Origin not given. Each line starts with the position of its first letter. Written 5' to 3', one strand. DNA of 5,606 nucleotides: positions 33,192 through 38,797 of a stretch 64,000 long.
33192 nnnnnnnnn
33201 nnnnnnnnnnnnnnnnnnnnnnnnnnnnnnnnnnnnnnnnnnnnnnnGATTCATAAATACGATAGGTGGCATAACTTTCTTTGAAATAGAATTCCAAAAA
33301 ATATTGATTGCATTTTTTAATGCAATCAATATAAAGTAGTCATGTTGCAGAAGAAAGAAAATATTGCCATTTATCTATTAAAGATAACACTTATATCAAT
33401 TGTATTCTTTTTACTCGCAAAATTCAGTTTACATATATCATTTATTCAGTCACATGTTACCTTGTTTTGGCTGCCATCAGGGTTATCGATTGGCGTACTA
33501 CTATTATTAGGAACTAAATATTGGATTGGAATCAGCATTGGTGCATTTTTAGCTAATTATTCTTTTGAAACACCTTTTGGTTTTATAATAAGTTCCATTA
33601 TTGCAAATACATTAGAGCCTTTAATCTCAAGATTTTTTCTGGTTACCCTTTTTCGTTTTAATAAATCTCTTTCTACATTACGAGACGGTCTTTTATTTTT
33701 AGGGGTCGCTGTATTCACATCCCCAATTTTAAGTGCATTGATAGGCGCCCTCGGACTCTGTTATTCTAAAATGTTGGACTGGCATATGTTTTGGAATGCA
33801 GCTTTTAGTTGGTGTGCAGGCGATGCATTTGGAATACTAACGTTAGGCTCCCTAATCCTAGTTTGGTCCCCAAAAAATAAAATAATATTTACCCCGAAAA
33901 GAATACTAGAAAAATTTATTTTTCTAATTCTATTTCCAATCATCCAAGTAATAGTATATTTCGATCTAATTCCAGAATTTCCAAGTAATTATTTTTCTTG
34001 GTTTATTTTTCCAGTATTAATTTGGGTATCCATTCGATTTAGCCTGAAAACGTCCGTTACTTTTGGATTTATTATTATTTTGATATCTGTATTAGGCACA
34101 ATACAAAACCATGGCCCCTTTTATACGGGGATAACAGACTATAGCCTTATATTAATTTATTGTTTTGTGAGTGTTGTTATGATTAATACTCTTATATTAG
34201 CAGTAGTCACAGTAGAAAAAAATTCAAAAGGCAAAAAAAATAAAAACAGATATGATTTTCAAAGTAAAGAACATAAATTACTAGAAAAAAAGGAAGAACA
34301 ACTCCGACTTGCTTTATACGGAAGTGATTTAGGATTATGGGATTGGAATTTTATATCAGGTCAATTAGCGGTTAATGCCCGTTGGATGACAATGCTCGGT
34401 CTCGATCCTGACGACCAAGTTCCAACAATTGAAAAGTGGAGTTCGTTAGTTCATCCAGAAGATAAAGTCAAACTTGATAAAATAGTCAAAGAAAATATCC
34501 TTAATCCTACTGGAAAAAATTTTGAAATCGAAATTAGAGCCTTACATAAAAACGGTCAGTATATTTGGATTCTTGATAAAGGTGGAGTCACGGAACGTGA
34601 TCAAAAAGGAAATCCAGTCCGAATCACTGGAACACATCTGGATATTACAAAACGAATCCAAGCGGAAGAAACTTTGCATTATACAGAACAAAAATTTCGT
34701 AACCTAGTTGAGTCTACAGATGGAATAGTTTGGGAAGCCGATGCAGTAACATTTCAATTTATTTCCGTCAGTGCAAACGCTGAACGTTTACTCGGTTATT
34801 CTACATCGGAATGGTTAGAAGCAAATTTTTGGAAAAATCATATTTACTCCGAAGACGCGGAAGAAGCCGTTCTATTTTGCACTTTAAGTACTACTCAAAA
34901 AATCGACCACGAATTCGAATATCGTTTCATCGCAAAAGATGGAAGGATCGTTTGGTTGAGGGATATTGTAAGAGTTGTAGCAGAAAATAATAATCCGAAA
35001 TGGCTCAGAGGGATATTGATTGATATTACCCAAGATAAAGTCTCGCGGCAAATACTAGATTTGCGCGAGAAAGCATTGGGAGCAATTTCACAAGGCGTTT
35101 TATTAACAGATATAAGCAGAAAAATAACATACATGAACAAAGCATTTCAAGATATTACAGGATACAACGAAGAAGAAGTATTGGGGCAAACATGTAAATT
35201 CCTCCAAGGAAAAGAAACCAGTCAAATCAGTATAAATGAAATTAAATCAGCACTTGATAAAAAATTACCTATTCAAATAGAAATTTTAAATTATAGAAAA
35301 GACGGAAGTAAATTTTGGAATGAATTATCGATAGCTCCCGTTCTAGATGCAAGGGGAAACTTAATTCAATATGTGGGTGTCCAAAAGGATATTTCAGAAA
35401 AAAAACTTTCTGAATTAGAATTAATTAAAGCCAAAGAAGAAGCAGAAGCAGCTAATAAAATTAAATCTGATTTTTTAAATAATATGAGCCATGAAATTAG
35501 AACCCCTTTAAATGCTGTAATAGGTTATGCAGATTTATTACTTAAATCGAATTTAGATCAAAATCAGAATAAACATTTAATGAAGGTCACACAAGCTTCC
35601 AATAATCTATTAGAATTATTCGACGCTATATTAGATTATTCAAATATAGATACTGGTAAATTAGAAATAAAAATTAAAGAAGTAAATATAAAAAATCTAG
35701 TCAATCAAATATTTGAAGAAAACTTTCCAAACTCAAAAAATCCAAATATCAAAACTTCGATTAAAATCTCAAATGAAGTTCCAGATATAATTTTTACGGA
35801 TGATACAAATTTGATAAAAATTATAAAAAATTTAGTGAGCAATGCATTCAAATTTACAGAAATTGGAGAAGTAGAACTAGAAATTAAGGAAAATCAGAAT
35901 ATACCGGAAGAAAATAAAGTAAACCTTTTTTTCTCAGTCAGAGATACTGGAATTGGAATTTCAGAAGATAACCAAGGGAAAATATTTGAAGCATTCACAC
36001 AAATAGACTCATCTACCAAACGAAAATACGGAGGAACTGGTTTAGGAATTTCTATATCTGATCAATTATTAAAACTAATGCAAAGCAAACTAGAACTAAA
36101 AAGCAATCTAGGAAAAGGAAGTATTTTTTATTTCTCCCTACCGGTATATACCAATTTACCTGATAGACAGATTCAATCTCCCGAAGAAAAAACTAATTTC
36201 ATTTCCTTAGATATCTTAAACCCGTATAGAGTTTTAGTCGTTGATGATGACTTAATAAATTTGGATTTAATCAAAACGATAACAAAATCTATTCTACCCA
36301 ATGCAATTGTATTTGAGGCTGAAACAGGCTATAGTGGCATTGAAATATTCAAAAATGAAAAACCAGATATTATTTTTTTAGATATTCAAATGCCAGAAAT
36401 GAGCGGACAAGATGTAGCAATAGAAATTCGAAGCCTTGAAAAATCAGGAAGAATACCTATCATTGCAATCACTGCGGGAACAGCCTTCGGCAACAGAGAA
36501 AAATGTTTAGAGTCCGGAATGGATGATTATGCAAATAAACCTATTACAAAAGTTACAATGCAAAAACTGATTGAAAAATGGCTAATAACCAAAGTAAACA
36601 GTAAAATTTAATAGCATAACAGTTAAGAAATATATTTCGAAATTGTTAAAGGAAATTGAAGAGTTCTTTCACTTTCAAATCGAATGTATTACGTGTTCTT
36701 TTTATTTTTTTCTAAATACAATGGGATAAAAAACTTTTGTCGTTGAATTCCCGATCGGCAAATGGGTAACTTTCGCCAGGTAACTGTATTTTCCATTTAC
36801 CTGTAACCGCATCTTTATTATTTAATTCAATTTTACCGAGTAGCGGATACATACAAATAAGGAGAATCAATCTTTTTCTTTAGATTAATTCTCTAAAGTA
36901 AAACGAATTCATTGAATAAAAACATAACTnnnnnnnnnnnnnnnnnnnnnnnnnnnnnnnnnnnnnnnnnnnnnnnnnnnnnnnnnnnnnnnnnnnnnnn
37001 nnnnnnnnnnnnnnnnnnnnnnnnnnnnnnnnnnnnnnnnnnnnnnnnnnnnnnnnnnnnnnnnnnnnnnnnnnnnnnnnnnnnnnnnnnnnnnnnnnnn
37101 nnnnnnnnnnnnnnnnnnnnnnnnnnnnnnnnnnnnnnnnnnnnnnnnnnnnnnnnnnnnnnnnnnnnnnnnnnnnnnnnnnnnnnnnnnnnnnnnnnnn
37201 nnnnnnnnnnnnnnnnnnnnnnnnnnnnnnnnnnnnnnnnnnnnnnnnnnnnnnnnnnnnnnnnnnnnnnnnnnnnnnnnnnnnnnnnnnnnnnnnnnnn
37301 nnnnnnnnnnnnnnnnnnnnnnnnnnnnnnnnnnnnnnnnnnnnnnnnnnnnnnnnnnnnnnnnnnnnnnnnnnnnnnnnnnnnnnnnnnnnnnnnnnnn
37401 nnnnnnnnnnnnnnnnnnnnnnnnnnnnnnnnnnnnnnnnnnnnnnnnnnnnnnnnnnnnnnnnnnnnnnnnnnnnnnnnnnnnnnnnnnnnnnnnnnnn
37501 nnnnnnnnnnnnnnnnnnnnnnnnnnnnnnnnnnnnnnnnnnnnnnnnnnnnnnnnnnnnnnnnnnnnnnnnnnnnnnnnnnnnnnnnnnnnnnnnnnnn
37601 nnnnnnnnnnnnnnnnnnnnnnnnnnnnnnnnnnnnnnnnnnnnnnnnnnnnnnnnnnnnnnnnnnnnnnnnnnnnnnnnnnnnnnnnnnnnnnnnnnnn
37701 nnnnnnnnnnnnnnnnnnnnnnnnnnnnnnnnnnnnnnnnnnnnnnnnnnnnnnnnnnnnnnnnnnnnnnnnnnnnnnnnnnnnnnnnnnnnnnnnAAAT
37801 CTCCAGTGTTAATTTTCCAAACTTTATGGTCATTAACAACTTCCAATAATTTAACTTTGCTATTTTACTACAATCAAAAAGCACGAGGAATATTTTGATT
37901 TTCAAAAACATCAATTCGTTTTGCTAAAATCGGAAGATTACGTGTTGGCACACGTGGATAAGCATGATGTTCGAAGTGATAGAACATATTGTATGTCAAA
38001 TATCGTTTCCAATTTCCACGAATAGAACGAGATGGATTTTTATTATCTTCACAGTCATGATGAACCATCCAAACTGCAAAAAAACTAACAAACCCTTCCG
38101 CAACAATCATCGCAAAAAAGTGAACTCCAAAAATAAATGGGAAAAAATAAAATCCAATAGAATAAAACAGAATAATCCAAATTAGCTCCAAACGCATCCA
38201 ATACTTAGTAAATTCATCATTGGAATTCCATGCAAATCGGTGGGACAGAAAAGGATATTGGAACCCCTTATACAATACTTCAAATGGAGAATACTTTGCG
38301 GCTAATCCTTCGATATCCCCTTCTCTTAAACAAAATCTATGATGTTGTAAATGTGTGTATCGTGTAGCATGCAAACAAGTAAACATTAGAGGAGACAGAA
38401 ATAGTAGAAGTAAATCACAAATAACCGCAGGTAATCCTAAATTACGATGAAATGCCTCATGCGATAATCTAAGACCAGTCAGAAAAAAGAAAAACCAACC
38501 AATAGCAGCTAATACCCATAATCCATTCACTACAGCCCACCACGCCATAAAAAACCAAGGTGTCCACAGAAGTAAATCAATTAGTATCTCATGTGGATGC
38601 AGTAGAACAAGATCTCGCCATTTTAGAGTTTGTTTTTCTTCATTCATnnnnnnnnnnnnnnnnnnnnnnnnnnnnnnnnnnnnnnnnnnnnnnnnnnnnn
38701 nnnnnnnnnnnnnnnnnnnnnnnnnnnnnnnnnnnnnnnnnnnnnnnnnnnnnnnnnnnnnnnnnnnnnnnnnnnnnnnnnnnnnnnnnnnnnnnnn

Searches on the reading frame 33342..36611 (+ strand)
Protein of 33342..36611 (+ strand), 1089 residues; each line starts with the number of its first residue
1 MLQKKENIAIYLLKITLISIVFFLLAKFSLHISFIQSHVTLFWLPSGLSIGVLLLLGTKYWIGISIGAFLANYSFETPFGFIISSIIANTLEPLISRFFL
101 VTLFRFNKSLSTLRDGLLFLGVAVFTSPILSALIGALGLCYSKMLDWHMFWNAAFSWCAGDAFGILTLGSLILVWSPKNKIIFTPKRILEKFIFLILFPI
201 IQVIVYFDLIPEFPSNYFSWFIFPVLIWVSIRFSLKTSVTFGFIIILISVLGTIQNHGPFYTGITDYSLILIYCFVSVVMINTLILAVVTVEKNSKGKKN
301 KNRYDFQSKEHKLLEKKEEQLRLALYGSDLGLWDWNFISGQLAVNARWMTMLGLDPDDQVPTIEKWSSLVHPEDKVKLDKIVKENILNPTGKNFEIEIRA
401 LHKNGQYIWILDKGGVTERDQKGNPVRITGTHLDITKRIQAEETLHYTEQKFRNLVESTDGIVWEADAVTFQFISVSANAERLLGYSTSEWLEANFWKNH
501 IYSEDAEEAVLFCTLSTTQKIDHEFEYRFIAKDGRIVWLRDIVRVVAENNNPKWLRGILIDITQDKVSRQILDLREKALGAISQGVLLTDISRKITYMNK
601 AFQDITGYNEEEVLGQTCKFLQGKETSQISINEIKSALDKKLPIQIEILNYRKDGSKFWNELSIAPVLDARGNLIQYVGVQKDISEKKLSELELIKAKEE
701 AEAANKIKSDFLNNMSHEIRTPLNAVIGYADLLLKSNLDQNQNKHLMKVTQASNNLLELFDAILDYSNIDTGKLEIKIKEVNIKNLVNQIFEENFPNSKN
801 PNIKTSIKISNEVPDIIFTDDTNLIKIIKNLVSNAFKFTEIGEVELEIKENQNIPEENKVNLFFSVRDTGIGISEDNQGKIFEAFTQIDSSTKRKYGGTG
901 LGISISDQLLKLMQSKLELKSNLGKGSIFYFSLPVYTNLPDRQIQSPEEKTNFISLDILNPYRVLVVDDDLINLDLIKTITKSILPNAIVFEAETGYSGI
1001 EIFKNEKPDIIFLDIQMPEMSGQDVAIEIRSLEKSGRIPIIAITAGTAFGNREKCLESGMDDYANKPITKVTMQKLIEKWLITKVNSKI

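Call 72: search_protein_families(library=pfam, proteins=[window:33342-36611:+], max_evalue=0.00001)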
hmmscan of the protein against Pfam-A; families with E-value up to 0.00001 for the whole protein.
window:33342-36611:+ (1089 aa): 9 families
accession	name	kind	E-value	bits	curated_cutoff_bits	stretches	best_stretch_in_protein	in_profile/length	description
PF08447.18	PAS_3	-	9.4e-45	151.3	25.6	3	342-432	2-89/89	PAS fold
PF13426.13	PAS_9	-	3e-36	124.2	27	2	584-686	2-103/103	PAS domain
PF02518.31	HATPase_c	-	4.5e-24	85.5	26.4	1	820-935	2-109/111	Histidine kinase-, DNA gyrase B-, and HSP90-like ATPase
PF00989.32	PAS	-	8e-22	77.8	22.6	1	579-684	7-113/113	PAS fold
PF05231.19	MASE1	-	1e-21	77.8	29.8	1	17-289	4-294/299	MASE1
PF00072.30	Response_reg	-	6.9e-21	74.9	30.2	1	964-1077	1-110/111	Response regulator receiver domain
PF00512.31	HisKA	-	1e-16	61.2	26.9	1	708-772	2-66/66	His Kinase A (phospho-acceptor) domain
PF13188.13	PAS_8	-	5.5e-11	42.4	21.8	0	578-618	6-43/65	PAS domain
PF08448.16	PAS_4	-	9.5e-10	39.1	23.1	1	581-688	3-109/110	PAS fold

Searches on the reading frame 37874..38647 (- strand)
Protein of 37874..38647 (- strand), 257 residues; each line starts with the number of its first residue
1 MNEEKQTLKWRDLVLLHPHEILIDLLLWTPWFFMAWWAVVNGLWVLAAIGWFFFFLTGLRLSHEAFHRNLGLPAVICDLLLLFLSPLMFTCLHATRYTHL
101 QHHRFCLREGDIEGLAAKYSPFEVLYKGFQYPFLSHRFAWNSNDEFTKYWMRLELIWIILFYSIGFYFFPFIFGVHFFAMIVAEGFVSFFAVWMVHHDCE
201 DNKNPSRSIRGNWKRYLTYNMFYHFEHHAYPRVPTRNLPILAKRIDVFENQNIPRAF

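Call 73: search_protein_families(library=pfam, proteins=[window:37874-38647:-], max_evalue=0.00001)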
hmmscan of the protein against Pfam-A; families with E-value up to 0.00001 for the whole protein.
window:37874-38647:- (257 aa): 1 family
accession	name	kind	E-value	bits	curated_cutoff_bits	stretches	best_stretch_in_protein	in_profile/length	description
PF00487.30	FA_desaturase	-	3.5e-19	70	29.7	1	36-245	2-238/253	Fatty acid desaturase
